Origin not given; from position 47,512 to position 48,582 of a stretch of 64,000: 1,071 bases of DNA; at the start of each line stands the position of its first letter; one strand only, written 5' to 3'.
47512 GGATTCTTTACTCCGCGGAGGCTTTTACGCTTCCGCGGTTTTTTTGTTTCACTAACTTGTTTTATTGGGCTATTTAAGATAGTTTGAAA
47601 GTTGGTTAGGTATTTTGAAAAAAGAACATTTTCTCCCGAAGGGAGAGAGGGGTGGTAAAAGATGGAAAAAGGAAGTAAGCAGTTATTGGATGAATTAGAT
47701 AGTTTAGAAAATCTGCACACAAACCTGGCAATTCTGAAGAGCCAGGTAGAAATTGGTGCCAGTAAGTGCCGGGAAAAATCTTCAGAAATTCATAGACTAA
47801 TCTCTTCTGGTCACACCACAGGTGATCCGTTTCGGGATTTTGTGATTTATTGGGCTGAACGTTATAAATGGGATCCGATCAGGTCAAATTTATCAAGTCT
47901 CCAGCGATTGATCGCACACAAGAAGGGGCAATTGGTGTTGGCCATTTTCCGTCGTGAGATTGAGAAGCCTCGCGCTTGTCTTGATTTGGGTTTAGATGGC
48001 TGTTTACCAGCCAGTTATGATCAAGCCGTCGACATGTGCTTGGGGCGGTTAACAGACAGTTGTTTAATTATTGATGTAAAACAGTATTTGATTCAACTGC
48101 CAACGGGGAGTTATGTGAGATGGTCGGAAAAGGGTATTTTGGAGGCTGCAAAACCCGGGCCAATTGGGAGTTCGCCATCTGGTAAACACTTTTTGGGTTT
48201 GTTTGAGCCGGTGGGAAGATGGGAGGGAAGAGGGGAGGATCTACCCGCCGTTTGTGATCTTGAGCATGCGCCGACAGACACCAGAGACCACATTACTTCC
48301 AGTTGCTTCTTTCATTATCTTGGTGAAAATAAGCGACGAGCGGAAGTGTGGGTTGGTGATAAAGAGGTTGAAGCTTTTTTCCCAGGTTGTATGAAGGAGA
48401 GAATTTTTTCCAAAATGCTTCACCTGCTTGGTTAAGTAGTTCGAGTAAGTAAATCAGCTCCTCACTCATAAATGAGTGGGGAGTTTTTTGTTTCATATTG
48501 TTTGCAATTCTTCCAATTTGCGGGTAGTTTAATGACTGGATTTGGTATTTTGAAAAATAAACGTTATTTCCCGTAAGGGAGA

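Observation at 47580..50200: Three tandem monocistronic paralogs (family B) with conserved 5' leaders including a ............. hairpin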

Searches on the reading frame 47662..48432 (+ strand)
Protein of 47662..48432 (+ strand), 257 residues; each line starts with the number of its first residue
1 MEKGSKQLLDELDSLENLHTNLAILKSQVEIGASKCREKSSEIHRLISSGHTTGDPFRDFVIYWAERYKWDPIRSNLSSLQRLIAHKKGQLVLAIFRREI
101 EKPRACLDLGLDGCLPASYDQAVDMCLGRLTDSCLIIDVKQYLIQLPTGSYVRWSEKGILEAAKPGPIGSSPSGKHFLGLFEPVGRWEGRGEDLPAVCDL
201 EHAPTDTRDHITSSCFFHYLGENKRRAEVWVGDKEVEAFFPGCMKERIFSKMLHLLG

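Call 8: search_protein_families(library=pfam, proteins=[window:47662-48432:+], max_evalue=0.1)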
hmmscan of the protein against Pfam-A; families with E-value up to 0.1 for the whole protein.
window:47662-48432:+ (257 aa): 0 families

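Call 9: search_protein_families(library=ncbifam, proteins=[window:47662-48432:+], max_evalue=0.1)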
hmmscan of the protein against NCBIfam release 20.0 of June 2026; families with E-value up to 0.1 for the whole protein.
window:47662-48432:+ (257 aa): 0 families

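Call 10: search_protein_families(library=padloc, proteins=[window:47662-48432:+], max_evalue=0.1)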
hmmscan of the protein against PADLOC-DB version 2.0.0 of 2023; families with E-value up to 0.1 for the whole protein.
window:47662-48432:+ (257 aa): 0 families

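Call 11: search_protein_families(library=phrogs, proteins=[window:47662-48432:+], max_evalue=0.1)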
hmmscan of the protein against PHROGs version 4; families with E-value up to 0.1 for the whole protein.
window:47662-48432:+ (257 aa): 0 families

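Call 28: search_protein_representatives(alignment_id=A1)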
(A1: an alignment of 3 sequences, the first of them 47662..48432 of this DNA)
Query: 3 sequences, 252 profile positions. Proteins with E-value up to 0.001 (for the whole library): 172; up to 1e-10: 10; up to 1e-30: 3. The best 150 are listed.
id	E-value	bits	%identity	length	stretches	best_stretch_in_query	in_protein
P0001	2.6e-123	426.7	-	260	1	1-252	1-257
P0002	3.0e-119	413.4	-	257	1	1-251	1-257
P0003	2.0e-70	253.4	-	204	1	1-208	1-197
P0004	1.1e-19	87.2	-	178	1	24-156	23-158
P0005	1.7e-13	66.9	-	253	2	11-154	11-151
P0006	5.2e-13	65.3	-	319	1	5-176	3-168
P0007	8.5e-12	61.3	-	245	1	36-163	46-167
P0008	8.9e-12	61.3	-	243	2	36-145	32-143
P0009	2.6e-11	59.8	-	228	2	11-154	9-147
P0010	1.0e-10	57.8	-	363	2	16-152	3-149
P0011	2.2e-10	56.7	-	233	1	10-154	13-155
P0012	2.3e-10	56.7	-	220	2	10-149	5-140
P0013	5.5e-10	55.4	-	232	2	18-157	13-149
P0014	8.9e-10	54.7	-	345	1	35-250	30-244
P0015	1.7e-09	53.8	-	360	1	19-159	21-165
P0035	3.9e-08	49.3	-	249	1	16-153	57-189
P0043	1.2e-07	47.7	-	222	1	34-159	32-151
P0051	3.9e-07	46.1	-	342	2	34-152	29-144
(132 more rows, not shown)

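Call 37: find_related_loci(query=A5, collection=genome_contigs, flank=8000)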
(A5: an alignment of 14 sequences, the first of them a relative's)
Query A5 (342 aa) in genome_contigs; peptide patterns used: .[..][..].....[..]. (x = any residue, [..] = any of these).
37 stretches matched a pattern; 17 encode a relative of the query (tblastn E <= 1e-3); 17 distinct loci.
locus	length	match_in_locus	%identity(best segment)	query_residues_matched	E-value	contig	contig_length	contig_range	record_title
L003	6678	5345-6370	61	1-342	6e-140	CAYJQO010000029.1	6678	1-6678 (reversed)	MAG TPA_asm: uncultured Candidatus Saccharibacteria bacterium isolate ERP125453_co1_264 genome assembly, contig: NODE_14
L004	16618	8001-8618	44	4-229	3e-48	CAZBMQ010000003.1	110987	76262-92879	MAG TPA_asm: uncultured Candidatus Saccharibacteria bacterium isolate binchicken_co19_212 genome assembly, contig: NODE_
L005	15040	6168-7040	31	1-279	1e-41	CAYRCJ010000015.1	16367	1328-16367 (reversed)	MAG TPA_asm: uncultured Candidatus Saccharibacteria bacterium isolate SRP193066_co2_427 genome assembly, contig: NODE_18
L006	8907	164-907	35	1-240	2e-40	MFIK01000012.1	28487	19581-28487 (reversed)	MAG: Candidatus Giovannonibacteria bacterium RIFCSPLOWO2_02_FULL_43_54 rifcsplowo2_02_scaffold_14616, whole genome shotg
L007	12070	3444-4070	35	17-227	3e-36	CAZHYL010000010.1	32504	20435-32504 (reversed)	MAG TPA_asm: uncultured Candidatus Saccharibacteria bacterium isolate binchicken_co347_150 genome assembly, contig: NODE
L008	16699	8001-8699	35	1-233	2e-34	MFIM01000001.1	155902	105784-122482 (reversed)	MAG: Candidatus Giovannonibacteria bacterium RIFCSPLOWO2_02_FULL_45_28 rifcsplowo2_02_scaffold_108, whole genome shotgun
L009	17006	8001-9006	42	1-339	1e-63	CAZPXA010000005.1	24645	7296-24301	MAG TPA_asm: uncultured Candidatus Saccharibacteria bacterium isolate binchicken_co134_412 genome assembly, contig: NODE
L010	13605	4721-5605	25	1-342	6e-24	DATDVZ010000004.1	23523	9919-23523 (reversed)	MAG TPA_asm: Candidatus Paceibacterota bacterium isolate SMAG_U8097 k141_670645, whole genome shotgun sequence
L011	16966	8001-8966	25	13-322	1e-18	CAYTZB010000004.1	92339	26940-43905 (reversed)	MAG TPA_asm: uncultured Gammaproteobacteria bacterium isolate binchicken_co134_900 genome assembly, contig: NODE_576_len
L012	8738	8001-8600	32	25-218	4e-17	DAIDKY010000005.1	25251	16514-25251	MAG TPA_asm: bacterium isolate clean414 NODE_5_length_25251_cov_3.062207, whole genome shotgun sequence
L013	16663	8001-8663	25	1-206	5e-14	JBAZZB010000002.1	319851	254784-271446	MAG: Patescibacteria group bacterium isolate SO_2017_GW1_96 NODE_256_length_319851_cov_1.975354_OW334_2017, whole genome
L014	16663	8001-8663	26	3-231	2e-13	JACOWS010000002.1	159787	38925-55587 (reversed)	MAG: Patescibacteria group bacterium isolate NC_groundwater_132_Ag_S-0.1um_53_12 S4_GD2017_2_S1_scaffold_79, whole genom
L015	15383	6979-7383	32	3-144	3e-12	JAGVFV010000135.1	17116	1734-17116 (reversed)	MAG: archaeon isolate DeMMO2_30 c_000000008719, whole genome shotgun sequence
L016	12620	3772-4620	24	26-322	7e-12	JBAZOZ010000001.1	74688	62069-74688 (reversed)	MAG: Candidatus Pacearchaeota archaeon isolate SO_2017_SWC_18 scaffold_284_c2_LP-4_2017, whole genome shotgun sequence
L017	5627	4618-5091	31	16-170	9e-12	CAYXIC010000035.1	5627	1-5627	MAG TPA_asm: Candidatus Woesearchaeota archaeon isolate binchicken_co110_96 genome assembly, contig: NODE_31800_length_5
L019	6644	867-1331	28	36-182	2e-6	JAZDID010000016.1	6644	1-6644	MAG: Nanoarchaeota archaeon isolate MEGAHIT-group-0.384 k141_6510028, whole genome shotgun sequence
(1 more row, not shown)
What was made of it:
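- Distribution: Saccharibacteria, Giovannonibacteria, Paceibacterota, Patescibacteria, and Pace-, Woese- and Nanoarchaeota MAGs (call 37).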

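Call 45: search_protein_families(library=pfam, proteins=[L015:5047-6045:+, L015:6060-6842:+, L015:7991-9049:+, L016:1473-3371:-, L016:4734-8201:-, L016:8209-9279:-, L017:3759-4511:-, L017:2043-2762:-, L019:1595-2845:+, L019:2869-4407:+], max_evalue=0.001)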
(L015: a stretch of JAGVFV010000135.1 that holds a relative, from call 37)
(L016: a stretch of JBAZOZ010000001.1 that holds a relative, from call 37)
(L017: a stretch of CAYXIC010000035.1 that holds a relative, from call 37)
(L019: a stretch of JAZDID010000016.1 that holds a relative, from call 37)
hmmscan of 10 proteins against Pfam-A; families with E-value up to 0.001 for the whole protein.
L015:5047-6045:+ (333 aa): 4 families
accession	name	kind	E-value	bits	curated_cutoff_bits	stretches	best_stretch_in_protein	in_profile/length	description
PF00535.33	Glycos_transf_2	-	1e-26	94.3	23.3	1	7-181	1-168/168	Glycosyl transferase family 2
PF13641.12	Glyco_tranf_2_3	-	7.5e-10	39.6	27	1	4-229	2-224/230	Glycosyltransferase like family 2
PF10111.15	Glyco_tranf_2_2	-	2.5e-08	34.2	27.3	1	7-202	1-202/276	Glycosyltransferase like family 2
PF13632.12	Glyco_trans_2_3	-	8.5e-08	32.7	27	1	170-290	77-183/198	Glycosyl transferase family group 2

L015:6060-6842:+ (261 aa): 6 families
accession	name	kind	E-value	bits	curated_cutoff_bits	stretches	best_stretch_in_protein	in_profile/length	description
PF08241.18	Methyltransf_11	-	1.9e-12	48.1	21.2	1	41-147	1-95/95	Methyltransferase domain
PF13649.12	Methyltransf_25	-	9.2e-10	39.5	27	1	41-143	2-97/97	Methyltransferase domain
PF13489.12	Methyltransf_23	-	6e-08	33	27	1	25-159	10-124/164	Methyltransferase domain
PF13847.12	Methyltransf_31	-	5.1e-07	29.9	27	1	36-146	3-108/145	Methyltransferase domain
PF08242.18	Methyltransf_12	-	8.6e-07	30.1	30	1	41-144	1-97/98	Methyltransferase domain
PF02390.23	Methyltransf_4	-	0.00092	19.2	24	0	38-68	3-33/173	Putative methyltransferase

L015:7991-9049:+ (353 aa): 4 families
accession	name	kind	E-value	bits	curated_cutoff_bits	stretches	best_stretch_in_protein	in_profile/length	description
PF02894.22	GFO_IDH_MocA_C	-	4.3e-33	115.4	22.9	1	135-340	1-218/218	Oxidoreductase family, C-terminal alpha/beta domain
PF01408.29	GFO_IDH_MocA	-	2e-32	112.8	24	1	5-121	1-118/120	Oxidoreductase family, NAD-binding Rossmann fold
PF22725.1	GFO_IDH_MocA_C3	-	6e-30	104.2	27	1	131-254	1-123/124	GFO/IDH/MocA C-terminal domain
PF03447.22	NAD_binding_3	-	5.8e-06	27.4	24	1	11-120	1-114/116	Homoserine dehydrogenase, NAD binding domain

L016:1473-3371:- (633 aa): 0 families

L016:4734-8201:- (1156 aa): 3 families
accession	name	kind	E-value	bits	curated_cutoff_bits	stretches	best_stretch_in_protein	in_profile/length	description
PF24844.1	PolC_DP2_central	-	4.9e-111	371.7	24.3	1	304-688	12-369/372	DNA polymerase II large subunit DP2, central domain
PF24846.1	PolC_DP2_cat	-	9.7e-101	337.1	24.3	1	729-1029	7-299/299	DNA polymerase II large subunit DP2, catalytic domain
PF03833.19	PolC_DP2_N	-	2.6e-76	256.8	24.3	1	6-288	2-269/271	DNA polymerase II large subunit DP2, N-terminal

L016:8209-9279:- (357 aa): 1 family
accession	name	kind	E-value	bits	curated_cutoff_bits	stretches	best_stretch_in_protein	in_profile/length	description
PF01966.28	HD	-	1.2e-07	32.5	22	1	84-174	1-90/116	HD domain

L017:3759-4511:- (251 aa): 1 family
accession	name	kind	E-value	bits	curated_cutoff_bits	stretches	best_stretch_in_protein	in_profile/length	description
PF05721.19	PhyH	-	1.8e-16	61.5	22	1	14-224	2-213/213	Phytanoyl-CoA dioxygenase (PhyH)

L017:2043-2762:- (240 aa): 2 families
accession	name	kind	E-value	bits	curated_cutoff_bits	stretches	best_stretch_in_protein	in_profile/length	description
PF00298.24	Ribosomal_L11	-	1.6e-17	64.1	21.4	1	67-133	2-68/69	Ribosomal protein L11, RNA binding domain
PF03946.19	Ribosomal_L11_N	-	1.4e-15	57.3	32.9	1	3-61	1-58/58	Ribosomal protein L11, N-terminal domain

L019:1595-2845:+ (417 aa): 2 families
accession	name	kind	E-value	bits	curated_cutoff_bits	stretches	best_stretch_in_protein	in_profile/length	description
PF00266.25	Aminotran_5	-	1.9e-114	382.9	21.5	1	31-405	1-371/371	Aminotransferase class-V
PF00155.27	Aminotran_1_2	-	0.00013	21.7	19.7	1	76-251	45-241/361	Aminotransferase class I and II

L019:2869-4407:+ (513 aa): 0 families
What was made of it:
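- The archaeal context is confirmed by an adjacent PolD DP2 gene (call 45).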

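Call 57: find_related_loci(query=A5, collection=viral_contigs, flank=8000)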
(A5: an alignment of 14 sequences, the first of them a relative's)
Query A5 (342 aa) in viral_contigs; peptide patterns used: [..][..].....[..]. (x = any residue, [..] = any of these).
37 stretches matched a pattern, but none encodes a relative of the query by tblastn (E <= 1e-3).
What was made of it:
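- It is present in archaea next to PolD (call 45) and absent from viral contigs (call 57).
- Tried and rejected: The viral contig scan found no relatives (call 57).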

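Call 58: find_related_loci(query=A5, collection=metagenome_contigs, flank=8000)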
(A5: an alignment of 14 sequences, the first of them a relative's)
Query A5 (342 aa) in metagenome_contigs; peptide patterns used: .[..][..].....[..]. (x = any residue, [..] = any of these).
51 stretches matched a pattern; 31 encode a relative of the query (tblastn E <= 1e-3); 31 distinct loci.
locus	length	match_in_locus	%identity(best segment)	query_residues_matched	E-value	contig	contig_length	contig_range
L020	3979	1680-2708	61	1-342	5e-144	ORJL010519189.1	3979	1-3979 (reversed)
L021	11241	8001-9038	62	1-340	2e-137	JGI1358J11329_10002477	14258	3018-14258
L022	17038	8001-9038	62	1-340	2e-137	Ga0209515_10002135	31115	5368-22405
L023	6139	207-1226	61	1-340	9e-129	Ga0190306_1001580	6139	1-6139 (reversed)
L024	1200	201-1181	60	1-324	1e-135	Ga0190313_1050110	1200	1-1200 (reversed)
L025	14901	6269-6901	49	22-231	2e-70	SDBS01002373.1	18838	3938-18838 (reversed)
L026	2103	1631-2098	61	1-150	2e-59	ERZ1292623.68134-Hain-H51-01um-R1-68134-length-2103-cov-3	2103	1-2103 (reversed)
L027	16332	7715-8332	44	4-229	4e-48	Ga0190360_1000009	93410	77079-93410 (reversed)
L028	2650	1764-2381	40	5-211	1e-45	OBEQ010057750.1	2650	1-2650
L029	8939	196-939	35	1-240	2e-40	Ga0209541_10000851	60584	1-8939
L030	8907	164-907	35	1-240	2e-40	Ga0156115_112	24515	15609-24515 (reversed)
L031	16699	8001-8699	35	1-233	2e-34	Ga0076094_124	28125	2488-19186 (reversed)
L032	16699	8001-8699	35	1-233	2e-34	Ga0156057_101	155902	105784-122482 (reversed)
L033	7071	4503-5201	35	1-233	2e-34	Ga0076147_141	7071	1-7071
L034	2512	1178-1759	35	38-230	1e-32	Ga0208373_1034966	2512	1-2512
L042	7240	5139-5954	26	17-256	1e-10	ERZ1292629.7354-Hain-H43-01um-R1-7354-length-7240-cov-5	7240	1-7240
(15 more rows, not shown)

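Call 62: search_protein_families(library=pfam, proteins=[L006:3201-5306:+, L006:1174-1779:+, L008:6630-6998:-, L007:4846-6606:-, L011:6292-7338:+, L005:7327-8850:+, L042:6441-7238:+, L003:29-1762:+, L009:4814-6580:+, L005:4545-6113:-], max_evalue=0.001)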
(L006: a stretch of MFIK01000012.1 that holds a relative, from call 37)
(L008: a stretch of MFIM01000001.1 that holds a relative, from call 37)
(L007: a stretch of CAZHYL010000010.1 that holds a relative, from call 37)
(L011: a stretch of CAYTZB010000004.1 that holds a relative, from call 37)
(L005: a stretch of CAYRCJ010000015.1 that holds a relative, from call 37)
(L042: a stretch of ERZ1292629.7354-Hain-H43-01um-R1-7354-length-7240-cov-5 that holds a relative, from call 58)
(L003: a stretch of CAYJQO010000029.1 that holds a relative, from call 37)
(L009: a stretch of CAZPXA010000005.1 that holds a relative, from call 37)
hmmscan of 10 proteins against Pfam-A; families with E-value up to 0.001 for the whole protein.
L006:3201-5306:+ (702 aa): 7 families
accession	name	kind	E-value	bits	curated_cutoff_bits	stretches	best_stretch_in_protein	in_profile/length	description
PF00009.33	GTP_EFTU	-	2.2e-60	203.9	26.5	1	8-291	2-187/188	Elongation factor Tu GTP binding domain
PF03764.24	EFG_IV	-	5.2e-47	159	24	1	489-607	1-120/121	Elongation factor G, domain IV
PF14492.12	EFG_III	-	2.1e-33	114.6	27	1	414-487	1-74/75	Elongation Factor G, domain III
PF00679.30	EFG_C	-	6e-30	103.6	27.9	1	611-695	2-87/89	Elongation factor G C-terminus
PF03144.31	GTP_EFTU_D2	-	7.3e-18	65.2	30.3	1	334-401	1-73/73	Elongation factor Tu domain 2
PF22042.2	EF-G_D2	-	2.3e-17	63.3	27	1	319-402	1-83/84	Elongation factor G domain 2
PF16658.11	RF3_C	-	1.2e-06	28.8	40.1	1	422-502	14-94/132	Class II release factor RF3, C-terminal domain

L006:1174-1779:+ (202 aa): 1 family
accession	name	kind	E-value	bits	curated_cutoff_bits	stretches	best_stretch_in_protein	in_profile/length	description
PF02163.28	Peptidase_M50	-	1.1e-12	48.2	27.2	2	119-176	159-218/221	Peptidase family M50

L008:6630-6998:- (123 aa): 0 families

L007:4846-6606:- (587 aa): 4 families
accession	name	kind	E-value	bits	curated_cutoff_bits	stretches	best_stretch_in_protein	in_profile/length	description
PF00005.33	ABC_tran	-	1.4e-32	113.6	25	1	360-507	3-137/137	ABC transporter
PF00664.28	ABC_membrane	-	2.4e-22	80.4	28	1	25-292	3-270/274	ABC transporter transmembrane region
PF02463.25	SMC_N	-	7.7e-08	32.5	40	1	401-550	113-212/220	RecF/RecN/SMC N terminal domain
PF13401.12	AAA_22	-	0.00052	20.8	27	0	372-478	9-65/130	AAA domain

L011:6292-7338:+ (349 aa): 9 families
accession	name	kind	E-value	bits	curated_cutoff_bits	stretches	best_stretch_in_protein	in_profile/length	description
PF00154.27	RecA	-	2e-130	434.3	27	1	9-271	2-262/262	recA bacterial DNA recombination protein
PF21096.2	RecA_C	-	6.1e-16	58.7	27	1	274-327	1-54/57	RecA C-terminal domain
PF08423.17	Rad51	-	1.6e-09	37.9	22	1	36-229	2-211/244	Rad51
PF06745.19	ATPase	-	5.3e-08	33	26.6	1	43-116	2-77/231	KaiC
PF01637.24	ATPase_2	-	1.9e-05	25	33.2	1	62-199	21-121/225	ATPase domain predominantly from Archaea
PF13481.12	AAA_25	-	8.3e-05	22.7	27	0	56-153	28-157/195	AAA domain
PF00004.35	AAA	-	0.00012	23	21.2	1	66-197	3-111/131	ATPase family associated with various cellular activities (AAA)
PF13191.12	AAA_16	-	0.00041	21.3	32.6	1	52-193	15-137/167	AAA ATPase domain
PF13479.12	AAA_24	-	0.00061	20.1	27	0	64-152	5-77/195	AAA domain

L005:7327-8850:+ (508 aa): 4 families
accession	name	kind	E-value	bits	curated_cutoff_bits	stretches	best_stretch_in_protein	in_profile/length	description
PF12072.13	RNase_Y_N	-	3.3e-27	95.7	32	1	6-191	3-199/201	RNase Y N-terminal region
PF01966.28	HD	-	1.9e-18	67.3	22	1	325-416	2-115/116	HD domain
PF00013.35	KH_1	-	5e-07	29.8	21.5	1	200-258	2-64/66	KH domain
PF08668.18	HDOD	-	0.00044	20.2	22.9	0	323-362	94-134/196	HDOD domain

L042:6441-7238:+ (266 aa): 3 families
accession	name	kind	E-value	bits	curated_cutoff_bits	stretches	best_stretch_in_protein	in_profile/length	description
PF12072.13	RNase_Y_N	-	2.8e-16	60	32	1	32-102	129-199/201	RNase Y N-terminal region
PF00013.35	KH_1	-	1.3e-07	31.7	21.5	1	112-169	3-65/66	KH domain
PF07650.23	KH_2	-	0.00058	20.1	22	1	115-160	30-74/78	KH domain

L003:29-1762:+ (578 aa): 2 families
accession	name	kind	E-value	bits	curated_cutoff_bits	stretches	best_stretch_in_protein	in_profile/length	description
PF00012.26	HSP70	-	7.5e-217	721.7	20.6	1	2-565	37-598/599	Hsp70 protein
PF06723.19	MreB_Mbl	-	5.7e-15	55.4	27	1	97-338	93-316/327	MreB/Mbl protein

L009:4814-6580:+ (589 aa): 2 families
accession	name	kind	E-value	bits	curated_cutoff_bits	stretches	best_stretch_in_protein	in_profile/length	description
PF00905.27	Transpeptidase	-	1.2e-61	208.9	22.1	1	253-550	3-291/299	Penicillin binding protein transpeptidase domain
PF03717.20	PBP_dimer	-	1.4e-05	26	24.4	1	80-189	26-158/180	Penicillin-binding Protein dimerisation domain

L005:4545-6113:- (523 aa): 3 families
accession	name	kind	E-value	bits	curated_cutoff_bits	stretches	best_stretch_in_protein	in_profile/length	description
PF01676.23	Metalloenzyme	-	7.9e-69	232.4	24.3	1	6-507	1-250/252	Metalloenzyme superfamily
PF06415.18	iPGM_N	-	2.7e-68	230.2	27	1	86-297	3-217/217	BPG-independent PGAM N-terminus (iPGM_N)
PF01663.27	Phosphodiest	-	0.00015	21.9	23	1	375-445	152-224/342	Type I phosphodiesterase / nucleotide pyrophosphatase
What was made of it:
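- Most loci show other neighbours (call 62).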

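Call 70: find_encoding_contigs(protein=P0043, flank=6000, max_places=3)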
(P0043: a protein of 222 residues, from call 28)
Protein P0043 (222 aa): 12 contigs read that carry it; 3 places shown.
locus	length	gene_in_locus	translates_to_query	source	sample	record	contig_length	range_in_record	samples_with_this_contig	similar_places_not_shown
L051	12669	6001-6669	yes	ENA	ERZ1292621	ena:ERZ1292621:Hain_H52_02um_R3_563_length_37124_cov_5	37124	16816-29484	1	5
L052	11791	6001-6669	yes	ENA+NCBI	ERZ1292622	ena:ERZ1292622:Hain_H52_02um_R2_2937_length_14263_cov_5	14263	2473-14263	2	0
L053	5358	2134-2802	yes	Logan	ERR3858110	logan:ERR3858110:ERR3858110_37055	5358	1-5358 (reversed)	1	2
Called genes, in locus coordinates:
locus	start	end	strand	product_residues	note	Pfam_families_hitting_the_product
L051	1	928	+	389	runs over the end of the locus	PF13173:AAA_14, PF13635:DUF4143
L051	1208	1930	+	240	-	-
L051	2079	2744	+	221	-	-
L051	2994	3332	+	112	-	-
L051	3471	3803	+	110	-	-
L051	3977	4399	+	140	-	PF07884:VKOR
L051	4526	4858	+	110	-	PF02452:PemK_toxin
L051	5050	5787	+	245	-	-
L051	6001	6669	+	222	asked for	-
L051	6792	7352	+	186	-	PF20803:PaaX_M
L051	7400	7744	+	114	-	-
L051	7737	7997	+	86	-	-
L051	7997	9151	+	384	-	PF01168:Ala_racemase_N, PF00842:Ala_racemase_C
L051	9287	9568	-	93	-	PF00216:Bac_DNA_binding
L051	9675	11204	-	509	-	PF12072:RNase_Y_N, PF08668:HDOD (faint), PF00013:KH_1 (weak), PF01966:HD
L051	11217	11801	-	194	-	PF00574:CLP_protease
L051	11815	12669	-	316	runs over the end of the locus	PF05697:Trigger_N, PF05698:Trigger_C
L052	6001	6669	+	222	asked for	-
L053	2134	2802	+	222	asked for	-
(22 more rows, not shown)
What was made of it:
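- A PemK toxin gene occupies the same slot in L051 (call 70).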
